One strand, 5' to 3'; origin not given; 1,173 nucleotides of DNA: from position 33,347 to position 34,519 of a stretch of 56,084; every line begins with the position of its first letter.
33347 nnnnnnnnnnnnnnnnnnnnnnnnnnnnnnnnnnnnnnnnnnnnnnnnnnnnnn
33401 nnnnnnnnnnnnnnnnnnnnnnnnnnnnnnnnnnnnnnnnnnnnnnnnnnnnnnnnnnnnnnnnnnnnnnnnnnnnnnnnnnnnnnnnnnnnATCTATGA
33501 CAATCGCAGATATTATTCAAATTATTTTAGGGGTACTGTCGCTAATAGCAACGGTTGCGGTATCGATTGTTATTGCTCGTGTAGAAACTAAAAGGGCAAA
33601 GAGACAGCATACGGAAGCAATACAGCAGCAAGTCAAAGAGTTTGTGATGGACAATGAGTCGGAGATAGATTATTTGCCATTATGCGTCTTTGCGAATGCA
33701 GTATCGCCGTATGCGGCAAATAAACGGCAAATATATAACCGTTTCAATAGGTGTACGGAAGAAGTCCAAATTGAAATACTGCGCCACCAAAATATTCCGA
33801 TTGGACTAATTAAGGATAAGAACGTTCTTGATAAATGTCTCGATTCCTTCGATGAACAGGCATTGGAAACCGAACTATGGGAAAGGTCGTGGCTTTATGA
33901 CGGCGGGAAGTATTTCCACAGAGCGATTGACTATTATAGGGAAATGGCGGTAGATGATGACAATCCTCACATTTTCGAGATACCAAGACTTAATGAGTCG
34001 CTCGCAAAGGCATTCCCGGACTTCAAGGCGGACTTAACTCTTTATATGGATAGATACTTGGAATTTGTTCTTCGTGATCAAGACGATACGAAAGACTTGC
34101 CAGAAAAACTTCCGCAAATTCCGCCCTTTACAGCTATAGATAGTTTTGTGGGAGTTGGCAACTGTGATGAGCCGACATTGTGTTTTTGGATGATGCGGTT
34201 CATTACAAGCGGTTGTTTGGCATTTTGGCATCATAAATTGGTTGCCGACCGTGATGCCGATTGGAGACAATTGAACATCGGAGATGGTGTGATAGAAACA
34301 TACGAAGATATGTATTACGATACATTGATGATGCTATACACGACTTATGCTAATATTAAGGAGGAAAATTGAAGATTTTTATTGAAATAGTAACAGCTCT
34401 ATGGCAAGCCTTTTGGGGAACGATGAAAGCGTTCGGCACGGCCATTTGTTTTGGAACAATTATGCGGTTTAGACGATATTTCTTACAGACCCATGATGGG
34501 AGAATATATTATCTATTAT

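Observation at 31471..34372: AT-rich three-gene operon (BrxR/CapW-like WYL regulator, DUF2971 protein, anchored unknown protein): candidate undescribed defence system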

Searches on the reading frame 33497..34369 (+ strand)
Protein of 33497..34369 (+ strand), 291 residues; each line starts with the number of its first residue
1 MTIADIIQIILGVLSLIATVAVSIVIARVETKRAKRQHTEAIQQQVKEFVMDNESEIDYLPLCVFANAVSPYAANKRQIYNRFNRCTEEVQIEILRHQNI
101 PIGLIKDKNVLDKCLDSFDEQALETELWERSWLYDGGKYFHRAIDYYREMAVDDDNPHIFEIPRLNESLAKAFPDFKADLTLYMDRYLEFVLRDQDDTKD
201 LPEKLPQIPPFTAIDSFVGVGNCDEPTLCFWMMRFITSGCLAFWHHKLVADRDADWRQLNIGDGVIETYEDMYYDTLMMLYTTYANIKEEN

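Call 4: search_protein_families(library=pfam, proteins=[window:33497-34369:+], max_evalue=1)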
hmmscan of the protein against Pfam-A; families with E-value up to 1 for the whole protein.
window:33497-34369:+ (291 aa): 3 families
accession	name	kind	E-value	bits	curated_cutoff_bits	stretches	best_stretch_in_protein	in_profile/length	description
PF19592.4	DUF6097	-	0.03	14.9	27.5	1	6-80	62-136/152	Family of unknown function (DUF6097)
PF08374.16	Protocadherin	-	0.083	13.3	26.3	1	4-54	35-87/217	Protocadherin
PF15102.11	TMEM154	-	0.16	12.2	30.3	1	8-54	67-114/153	TMEM154 protein family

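Call 5: search_protein_families(library=padloc, proteins=[window:33497-34369:+], max_evalue=1)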
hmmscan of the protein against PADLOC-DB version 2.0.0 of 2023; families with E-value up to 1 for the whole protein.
window:33497-34369:+ (291 aa): 0 families

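Call 6: search_protein_families(library=ncbifam, proteins=[window:33497-34369:+], max_evalue=1)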
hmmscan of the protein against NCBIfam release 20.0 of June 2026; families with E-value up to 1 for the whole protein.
window:33497-34369:+ (291 aa): 2 families
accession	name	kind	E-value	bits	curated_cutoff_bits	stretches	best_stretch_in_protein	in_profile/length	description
NF033898.1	QWxxN_dom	domain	0.072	13.4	55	1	35-98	33-95/127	QWxxN domain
NF002503.0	PRK01844.1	equivalog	0.2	11.6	135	1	7-30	5-28/73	YneF family protein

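Call 7: search_protein_families(library=phrogs, proteins=[window:33497-34369:+], max_evalue=1)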
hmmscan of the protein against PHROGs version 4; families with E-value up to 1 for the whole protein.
window:33497-34369:+ (291 aa): 5 families
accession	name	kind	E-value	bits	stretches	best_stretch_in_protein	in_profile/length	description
phrog_31238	-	unknown function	0.032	15.1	1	4-49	101-144/163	-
phrog_404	-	tail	0.062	14.4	1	6-47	17-59/118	minor tail protein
phrog_24353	-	unknown function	0.32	11.3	1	138-186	31-79/294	-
phrog_21046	-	unknown function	0.47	11.6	1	15-59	11-50/133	-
phrog_17699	-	unknown function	0.63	11.6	0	6-54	4-51/93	-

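Call 16: find_homologous_proteins(query=window:33497-34369:+, max_evalue=0.001)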
Query window:33497-34369:+ (291 aa): 46 proteins with E <= 0.001 among 589 candidates.
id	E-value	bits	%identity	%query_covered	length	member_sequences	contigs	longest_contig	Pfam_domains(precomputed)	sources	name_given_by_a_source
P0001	1.8e-189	646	96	99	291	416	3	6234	-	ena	-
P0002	1.3e-185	633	93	100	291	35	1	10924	-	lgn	-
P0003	1.1e-180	617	91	100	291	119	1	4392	-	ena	-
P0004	2.2e-155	534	79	99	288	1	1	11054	-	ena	-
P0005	6.6e-148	510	76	94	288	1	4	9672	-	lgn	-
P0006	1.7e-124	433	63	100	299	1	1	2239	-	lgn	-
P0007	3.0e-115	403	59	98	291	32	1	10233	-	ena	-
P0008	3.1e-109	383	95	58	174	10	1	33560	-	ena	-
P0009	6.0e-90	320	48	99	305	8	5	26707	-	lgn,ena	-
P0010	2.0e-87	311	51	96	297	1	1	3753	-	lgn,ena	-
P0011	2.1e-87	311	50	96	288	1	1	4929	-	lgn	-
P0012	1.2e-86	309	92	53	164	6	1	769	-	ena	-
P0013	1.7e-85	305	51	98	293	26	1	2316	-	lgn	-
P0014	1.5e-79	285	48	96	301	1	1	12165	-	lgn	-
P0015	6.0e-78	280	51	88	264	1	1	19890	-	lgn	-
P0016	2.7e-77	278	45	100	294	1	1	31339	-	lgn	-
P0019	5.0e-73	264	46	98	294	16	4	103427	-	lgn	-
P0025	3.9e-41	159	36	98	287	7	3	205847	-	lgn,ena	-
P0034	1.1e-37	148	33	98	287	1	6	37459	-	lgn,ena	-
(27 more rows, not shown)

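Call 18: find_encoding_contigs(protein=P0019, flank=6000, max_places=3)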
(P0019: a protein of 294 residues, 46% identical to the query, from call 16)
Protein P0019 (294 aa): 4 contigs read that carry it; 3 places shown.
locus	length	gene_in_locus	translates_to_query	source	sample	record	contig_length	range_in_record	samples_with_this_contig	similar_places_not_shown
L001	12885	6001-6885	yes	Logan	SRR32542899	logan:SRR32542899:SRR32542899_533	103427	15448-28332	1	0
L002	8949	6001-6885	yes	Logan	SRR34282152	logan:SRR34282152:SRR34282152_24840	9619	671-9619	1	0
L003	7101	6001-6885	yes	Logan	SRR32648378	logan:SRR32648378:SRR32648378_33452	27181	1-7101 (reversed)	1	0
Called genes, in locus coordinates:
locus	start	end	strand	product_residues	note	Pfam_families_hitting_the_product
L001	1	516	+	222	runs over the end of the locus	-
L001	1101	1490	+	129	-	-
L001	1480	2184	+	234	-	-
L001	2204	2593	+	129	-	-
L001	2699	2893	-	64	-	-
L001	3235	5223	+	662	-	PF10145:PhageMin_Tail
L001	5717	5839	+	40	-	-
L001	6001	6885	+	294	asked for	-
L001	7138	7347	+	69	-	-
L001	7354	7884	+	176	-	PF00583:Acetyltransf_1 (weak), PF13508:Acetyltransf_7 (weak)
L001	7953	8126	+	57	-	-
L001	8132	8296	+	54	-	-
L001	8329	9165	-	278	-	-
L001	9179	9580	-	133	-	-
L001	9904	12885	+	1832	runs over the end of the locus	-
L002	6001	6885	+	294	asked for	-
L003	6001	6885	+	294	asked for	-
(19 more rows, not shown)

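Call 19: find_encoding_contigs(protein=P0025, flank=6000, max_places=3)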
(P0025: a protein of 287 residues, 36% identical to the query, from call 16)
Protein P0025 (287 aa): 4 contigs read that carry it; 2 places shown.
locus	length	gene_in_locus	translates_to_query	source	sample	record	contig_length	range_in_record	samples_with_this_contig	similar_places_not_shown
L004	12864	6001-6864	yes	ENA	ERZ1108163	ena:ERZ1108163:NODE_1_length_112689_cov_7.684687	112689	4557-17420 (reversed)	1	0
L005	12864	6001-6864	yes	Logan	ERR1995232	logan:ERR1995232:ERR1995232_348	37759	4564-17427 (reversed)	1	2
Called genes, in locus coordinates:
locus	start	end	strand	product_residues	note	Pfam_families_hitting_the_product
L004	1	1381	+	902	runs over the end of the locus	PF09848:SLFN-g3_helicase (faint), PF13245:AAA_19, PF13604:AAA_30, PF01443:Viral_helicase1, PF07728:AAA_5 (weak), PF01443:Viral_helicase1 (weak), PF13538:UvrD_C_2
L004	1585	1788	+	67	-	PF13443:HTH_26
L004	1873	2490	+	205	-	-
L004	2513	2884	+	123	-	-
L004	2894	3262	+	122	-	-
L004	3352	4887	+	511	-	PF12161:HsdM_N, PF02384:N6_Mtase, PF05175:MTS (faint)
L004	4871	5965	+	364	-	PF01420:Methylase_S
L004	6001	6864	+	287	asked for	-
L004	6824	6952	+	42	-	-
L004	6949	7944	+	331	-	PF18864:AbiTii (faint)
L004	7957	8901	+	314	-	PF11185:DUF2971 (weak)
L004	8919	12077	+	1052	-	PF04313:HSDR_N, PF04851:ResIII, PF18766:SWI2_SNF2, PF22679:T1R_D3-like, PF11867:T1RH-like_C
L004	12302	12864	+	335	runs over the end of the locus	PF08279:HTH_11 (weak)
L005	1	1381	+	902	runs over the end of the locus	PF09848:SLFN-g3_helicase (faint), PF13245:AAA_19, PF13604:AAA_30, PF01443:Viral_helicase1, PF07728:AAA_5 (weak), PF01443:Viral_helicase1 (weak), PF13538:UvrD_C_2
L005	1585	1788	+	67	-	PF13443:HTH_26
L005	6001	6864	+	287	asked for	-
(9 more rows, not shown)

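Call 20: find_encoding_contigs(protein=P0009, flank=6000, max_places=3)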
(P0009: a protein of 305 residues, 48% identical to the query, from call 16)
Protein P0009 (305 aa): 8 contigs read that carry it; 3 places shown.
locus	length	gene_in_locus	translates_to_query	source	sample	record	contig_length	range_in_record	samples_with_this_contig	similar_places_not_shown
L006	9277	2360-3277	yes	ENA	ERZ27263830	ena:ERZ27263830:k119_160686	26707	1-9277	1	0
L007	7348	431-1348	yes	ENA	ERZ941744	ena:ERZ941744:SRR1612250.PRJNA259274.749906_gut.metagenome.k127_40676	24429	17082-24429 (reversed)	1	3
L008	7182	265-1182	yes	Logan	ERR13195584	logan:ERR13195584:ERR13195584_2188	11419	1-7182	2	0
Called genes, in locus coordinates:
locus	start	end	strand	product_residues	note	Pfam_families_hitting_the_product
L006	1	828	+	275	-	?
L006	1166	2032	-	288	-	-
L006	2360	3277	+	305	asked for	-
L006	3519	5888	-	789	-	PF06165:GH94_b-supersand, PF17167:Glyco_hydro_94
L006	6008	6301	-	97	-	PF01381:HTH_3 (weak)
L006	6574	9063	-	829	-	-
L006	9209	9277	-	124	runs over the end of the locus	PF02142:MGS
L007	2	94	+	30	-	?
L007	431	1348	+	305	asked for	-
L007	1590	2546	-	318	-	PF17167:Glyco_hydro_94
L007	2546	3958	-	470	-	PF06165:GH94_b-supersand, PF17167:Glyco_hydro_94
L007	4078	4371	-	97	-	PF01381:HTH_3 (weak)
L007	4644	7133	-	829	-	-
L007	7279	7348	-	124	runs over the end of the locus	PF02142:MGS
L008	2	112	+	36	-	?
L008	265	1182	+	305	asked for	-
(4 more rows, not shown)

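Call 21: find_encoding_contigs(protein=P0016, flank=6000, max_places=3)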
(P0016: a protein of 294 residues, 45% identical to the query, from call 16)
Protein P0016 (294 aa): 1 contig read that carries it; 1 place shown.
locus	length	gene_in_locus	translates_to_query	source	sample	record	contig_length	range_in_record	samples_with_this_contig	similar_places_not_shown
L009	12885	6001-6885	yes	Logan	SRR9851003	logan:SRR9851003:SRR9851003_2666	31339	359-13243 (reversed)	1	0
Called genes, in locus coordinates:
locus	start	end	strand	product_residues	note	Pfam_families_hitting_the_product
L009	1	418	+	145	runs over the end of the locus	-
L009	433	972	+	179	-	-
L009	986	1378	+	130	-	-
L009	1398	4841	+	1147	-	PF10145:PhageMin_Tail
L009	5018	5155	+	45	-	-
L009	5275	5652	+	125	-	-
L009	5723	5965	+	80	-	-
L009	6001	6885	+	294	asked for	-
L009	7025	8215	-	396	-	-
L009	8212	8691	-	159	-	PF08274:Zn_Ribbon_YjdM (faint)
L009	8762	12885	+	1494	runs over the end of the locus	?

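Call 22: find_encoding_contigs(protein=P0002, flank=8000, max_places=3)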
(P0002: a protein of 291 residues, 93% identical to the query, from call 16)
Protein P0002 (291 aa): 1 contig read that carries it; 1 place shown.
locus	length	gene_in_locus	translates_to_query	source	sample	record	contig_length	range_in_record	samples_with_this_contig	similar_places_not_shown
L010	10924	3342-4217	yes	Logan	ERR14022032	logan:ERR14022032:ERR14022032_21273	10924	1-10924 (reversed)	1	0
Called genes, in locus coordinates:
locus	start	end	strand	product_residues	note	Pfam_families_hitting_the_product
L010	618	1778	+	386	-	PF00239:Resolvase, PF07508:Recombinase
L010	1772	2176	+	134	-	-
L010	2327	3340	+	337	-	PF13280:WYL, PF25583:WCX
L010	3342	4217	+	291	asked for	-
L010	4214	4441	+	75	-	-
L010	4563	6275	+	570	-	PF02384:N6_Mtase, PF01420:Methylase_S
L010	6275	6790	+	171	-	-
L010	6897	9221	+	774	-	PF04313:HSDR_N (faint), PF13588:HSDR_N_2 (faint), PF00270:DEAD, PF04851:ResIII, PF18766:SWI2_SNF2, PF08463:EcoEI_R_C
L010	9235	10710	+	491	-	PF12161:HsdM_N, PF02384:N6_Mtase, PF07669:Eco57I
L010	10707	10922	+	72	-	?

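Call 23: find_encoding_contigs(protein=P0004, flank=8000, max_places=3)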
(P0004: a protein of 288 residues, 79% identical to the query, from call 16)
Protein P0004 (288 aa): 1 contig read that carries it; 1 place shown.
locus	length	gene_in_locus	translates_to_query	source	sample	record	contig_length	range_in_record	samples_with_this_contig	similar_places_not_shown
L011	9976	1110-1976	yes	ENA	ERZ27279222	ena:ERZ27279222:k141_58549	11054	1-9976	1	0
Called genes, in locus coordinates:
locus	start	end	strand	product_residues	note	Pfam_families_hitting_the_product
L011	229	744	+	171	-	-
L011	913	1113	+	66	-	PF01381:HTH_3, PF13560:HTH_31 (weak)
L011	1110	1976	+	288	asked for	-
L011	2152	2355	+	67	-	PF01381:HTH_3 (weak), PF13443:HTH_26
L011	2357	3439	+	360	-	PF00145:DNA_methylase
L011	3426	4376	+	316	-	PF00145:DNA_methylase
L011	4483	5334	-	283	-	-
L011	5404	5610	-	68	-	PF13443:HTH_26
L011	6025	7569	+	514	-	PF01555:N6_N4_Mtase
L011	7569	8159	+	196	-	-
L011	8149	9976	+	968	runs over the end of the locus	?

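Call 24: find_encoding_contigs(protein=P0007, flank=8000, max_places=3)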
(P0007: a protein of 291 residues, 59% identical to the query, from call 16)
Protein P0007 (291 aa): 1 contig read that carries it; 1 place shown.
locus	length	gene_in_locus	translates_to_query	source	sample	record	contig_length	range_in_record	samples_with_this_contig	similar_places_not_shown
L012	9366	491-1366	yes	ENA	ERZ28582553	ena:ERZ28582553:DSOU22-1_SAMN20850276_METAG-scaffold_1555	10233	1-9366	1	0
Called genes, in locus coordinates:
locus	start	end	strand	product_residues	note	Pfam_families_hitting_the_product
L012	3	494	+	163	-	?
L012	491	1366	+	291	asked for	-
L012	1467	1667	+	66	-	PF13560:HTH_31, PF12844:HTH_19 (weak), PF01381:HTH_3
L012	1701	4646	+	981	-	PF04313:HSDR_N, PF04851:ResIII, PF18766:SWI2_SNF2, PF22679:T1R_D3-like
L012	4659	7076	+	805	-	PF03747:ADP_ribosyl_GH, PF12161:HsdM_N, PF07669:Eco57I (faint), PF02384:N6_Mtase, PF01170:UPF0020 (faint)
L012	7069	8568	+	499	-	PF12161:HsdM_N, PF02384:N6_Mtase, PF07669:Eco57I (weak)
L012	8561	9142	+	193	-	PF01420:Methylase_S (weak)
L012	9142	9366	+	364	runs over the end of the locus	?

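Call 25: find_encoding_contigs(protein=P0034, flank=6000, max_places=4)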
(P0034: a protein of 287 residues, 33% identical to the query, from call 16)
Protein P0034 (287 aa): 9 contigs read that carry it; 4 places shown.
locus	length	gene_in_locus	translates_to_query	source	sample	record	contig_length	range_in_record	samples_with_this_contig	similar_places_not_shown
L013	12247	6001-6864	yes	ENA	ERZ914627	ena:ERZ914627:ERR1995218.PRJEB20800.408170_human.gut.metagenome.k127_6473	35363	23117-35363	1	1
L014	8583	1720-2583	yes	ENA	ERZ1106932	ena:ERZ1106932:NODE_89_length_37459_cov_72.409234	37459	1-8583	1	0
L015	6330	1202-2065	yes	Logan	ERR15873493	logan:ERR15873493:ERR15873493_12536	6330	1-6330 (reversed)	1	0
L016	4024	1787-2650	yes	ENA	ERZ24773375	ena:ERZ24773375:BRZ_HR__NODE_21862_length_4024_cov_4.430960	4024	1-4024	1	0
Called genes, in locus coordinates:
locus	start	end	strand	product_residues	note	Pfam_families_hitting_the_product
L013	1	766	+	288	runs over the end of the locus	PF04468:PSP1, PF28472:PSP1_3rd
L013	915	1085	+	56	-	PF00037:Fer4, PF13237:Fer4_10, PF14697:Fer4_21, PF12838:Fer4_7, PF13187:Fer4_9, PF13484:Fer4_16 (weak), PF12797:Fer4_2 (weak), PF00037:Fer4, +5 more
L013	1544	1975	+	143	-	PF01797:Y1_Tnp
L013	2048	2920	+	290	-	PF01381:HTH_3, PF12844:HTH_19 (weak), PF13560:HTH_31 (weak), PF13151:DUF3990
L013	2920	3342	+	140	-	-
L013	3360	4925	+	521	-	PF12161:HsdM_N, PF02384:N6_Mtase, PF05175:MTS (faint), PF07669:Eco57I (faint)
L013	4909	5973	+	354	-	PF01420:Methylase_S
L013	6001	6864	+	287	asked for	-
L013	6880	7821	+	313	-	PF11185:DUF2971 (weak)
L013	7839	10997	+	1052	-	PF04313:HSDR_N, PF04851:ResIII, PF18766:SWI2_SNF2, PF22679:T1R_D3-like, PF11867:T1RH-like_C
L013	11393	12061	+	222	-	-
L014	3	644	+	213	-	?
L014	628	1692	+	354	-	PF01420:Methylase_S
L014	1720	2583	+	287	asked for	-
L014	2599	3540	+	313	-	PF11185:DUF2971 (weak)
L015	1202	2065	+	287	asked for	-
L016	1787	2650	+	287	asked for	-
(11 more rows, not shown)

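Call 28: find_related_loci(query=A1, collection=genome_contigs, flank=8000)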
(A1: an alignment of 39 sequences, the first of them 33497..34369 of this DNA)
Query A1 (291 aa) in genome_contigs; peptide patterns used: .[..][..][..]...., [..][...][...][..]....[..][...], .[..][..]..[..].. (x = any residue, [..] = any of these).
138 stretches matched a pattern; 62 encode a relative of the query (tblastn E <= 1e-3); 61 distinct loci.
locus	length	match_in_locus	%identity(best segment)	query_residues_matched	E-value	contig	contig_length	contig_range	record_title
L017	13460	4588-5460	95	1-291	0e+0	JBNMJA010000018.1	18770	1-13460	MAG: Bacillota bacterium isolate CM_BacCAG2167.82 k141_413816_length_18770_cov_12.0000, whole genome shotgun sequence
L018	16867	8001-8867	49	3-288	3e-92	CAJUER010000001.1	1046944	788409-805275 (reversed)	MAG TPA_asm: uncultured Christensenella sp. isolate MGBC128313 genome assembly, contig: MGBC128313.1, whole genome shotg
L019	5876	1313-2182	48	1-289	3e-89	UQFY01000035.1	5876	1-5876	uncultured Mollicutes bacterium isolate UMGS237 genome assembly, contig: NODE_3873_length_5876_cov_7.901220, whole genom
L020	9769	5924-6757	41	4-285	2e-69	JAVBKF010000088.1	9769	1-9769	MAG: Bacillales bacterium isolate GLO_MAG_00207 c_000005690921, whole genome shotgun sequence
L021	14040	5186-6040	35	3-290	4e-52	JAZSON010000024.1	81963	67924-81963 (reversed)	MAG: Eubacteriales bacterium isolate T1900044549_TS20190015.MAGScoT_cleanbin_000011 SGB_185_k141_2686641, whole genome s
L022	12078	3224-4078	35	3-290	9e-52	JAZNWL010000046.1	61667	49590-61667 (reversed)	MAG: Acutalibacteraceae bacterium isolate T1900044784_TS20190250.MAGScoT_cleanbin_000010 SGB_2598_k141_3156307, whole ge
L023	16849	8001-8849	34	1-284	4e-49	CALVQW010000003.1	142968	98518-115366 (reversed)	MAG: uncultured Clostridia bacterium isolate BRZ_MP__bin75 genome assembly, contig: BRZ_MP__NODE_139_length_142968_cov_3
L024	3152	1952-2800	34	1-284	7e-48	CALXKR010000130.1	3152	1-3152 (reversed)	MAG: uncultured Clostridia bacterium isolate BRZ_QR__bin86 genome assembly, contig: BRZ_QR__NODE_44858_length_3152_cov_2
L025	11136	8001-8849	36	1-284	1e-46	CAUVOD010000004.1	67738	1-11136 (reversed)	MAG TPA_asm: uncultured Lachnospiraceae bacterium isolate SRR23388445_bin.41_MetaWRAP_v1.3_MAG genome assembly, contig:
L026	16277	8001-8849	35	1-284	1e-46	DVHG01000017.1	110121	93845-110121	MAG TPA_asm: Candidatus Onthovicinus excrementipullorum isolate CHK185-12131 CHK185__C106251_L110121_ERR3414580, whole g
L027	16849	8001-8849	35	1-284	2e-46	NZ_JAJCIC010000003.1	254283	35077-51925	Lacrimispora sp. 210928-DFI.3.58 AJDDMMIN_3, whole genome shotgun sequence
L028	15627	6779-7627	35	1-284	2e-46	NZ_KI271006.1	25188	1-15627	Faecalitalea cylindroides ATCC 27803 Scaffold36, whole genome shotgun sequence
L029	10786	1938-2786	34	1-284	6e-46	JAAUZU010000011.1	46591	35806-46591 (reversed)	MAG: Lachnospiraceae bacterium isolate Mgla_MAG_35-bin_6 c_000000029020, whole genome shotgun sequence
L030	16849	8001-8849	34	1-284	1e-43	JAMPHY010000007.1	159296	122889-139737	MAG: Clostridiales bacterium isolate NALB_7961_5 Scaffold_#7__SCF_007___159296_bp, whole genome shotgun sequence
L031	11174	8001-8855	34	1-285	1e-42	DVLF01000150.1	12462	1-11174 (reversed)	MAG TPA_asm: Candidatus Pelethenecus faecipullorum isolate ChiW17-6978 ChiW17__C139302_L12462_SRR5519631, whole genome s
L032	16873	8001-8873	32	1-284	3e-42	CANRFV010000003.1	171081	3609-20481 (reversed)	MAG: uncultured Clostridia bacterium isolate Lapin-023__bin100 genome assembly, contig: Lapin-023__NODE_60_length_171081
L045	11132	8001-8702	31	40-284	8e-35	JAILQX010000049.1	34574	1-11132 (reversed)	MAG: Lachnospiraceae bacterium isolate RUI369 k141_4867302_flag=0_multi=96.9815_len=34574, whole genome shotgun sequence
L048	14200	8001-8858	30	1-284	1e-33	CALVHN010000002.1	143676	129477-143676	MAG: uncultured Bacilli bacterium isolate BRZ_KR__bin95 genome assembly, contig: BRZ_KR__NODE_62_length_143676_cov_15.54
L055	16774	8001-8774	29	18-284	4e-31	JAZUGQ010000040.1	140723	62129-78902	MAG: Lachnospiraceae bacterium isolate T1900045284_TH20190054.MAGScoT_cleanbin_000023 SGB_5976_k141_1016273, whole genom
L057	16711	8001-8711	31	44-290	7e-31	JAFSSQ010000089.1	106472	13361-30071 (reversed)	MAG: Clostridia bacterium isolate RGIG3437 Goat_Rumen.Co__c2915057, whole genome shotgun sequence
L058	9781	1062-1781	33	44-284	2e-30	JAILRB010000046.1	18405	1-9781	MAG: Eubacterium sp. isolate RUI373 k141_9210080_flag=0_multi=20.9781_len=18405, whole genome shotgun sequence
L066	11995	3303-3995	33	46-285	2e-24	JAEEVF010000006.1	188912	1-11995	MAG: Acetatifactor sp. isolate Tb.RUG.447 NODE_72_length_188912_cov_7.274333, whole genome shotgun sequence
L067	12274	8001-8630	29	19-240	6e-24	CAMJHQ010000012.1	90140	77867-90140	MAG: uncultured Lachnospiraceae bacterium isolate SRR12081293_bin.6_metaWRAP_v1.3_MAG genome assembly, contig: ERZ122897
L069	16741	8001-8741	28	27-281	9e-23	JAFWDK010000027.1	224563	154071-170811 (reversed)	MAG: Clostridiales bacterium isolate RGIG5638 Sheep_Duodenum-3__c534305, whole genome shotgun sequence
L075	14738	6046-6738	28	45-284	8e-16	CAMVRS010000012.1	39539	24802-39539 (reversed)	MAG TPA_asm: uncultured Lachnospiraceae bacterium isolate SRR8387718_bin.32_metaWRAP_v1.3_MAG genome assembly, contig: E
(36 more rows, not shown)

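Call 29: find_related_loci(query=A1, collection=viral_contigs, flank=8000)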
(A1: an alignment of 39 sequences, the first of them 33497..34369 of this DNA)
Query A1 (291 aa) in viral_contigs; peptide patterns used: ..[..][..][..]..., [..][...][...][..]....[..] (x = any residue, [..] = any of these).
31 stretches matched a pattern; 4 encode a relative of the query (tblastn E <= 1e-3); 4 distinct loci.
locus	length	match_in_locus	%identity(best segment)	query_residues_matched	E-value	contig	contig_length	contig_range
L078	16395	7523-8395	96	1-291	0e+0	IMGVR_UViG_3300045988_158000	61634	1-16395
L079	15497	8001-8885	30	1-290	2e-40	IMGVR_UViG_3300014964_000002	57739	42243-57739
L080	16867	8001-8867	29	1-284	2e-38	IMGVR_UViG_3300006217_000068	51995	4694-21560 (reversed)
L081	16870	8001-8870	30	1-284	8e-38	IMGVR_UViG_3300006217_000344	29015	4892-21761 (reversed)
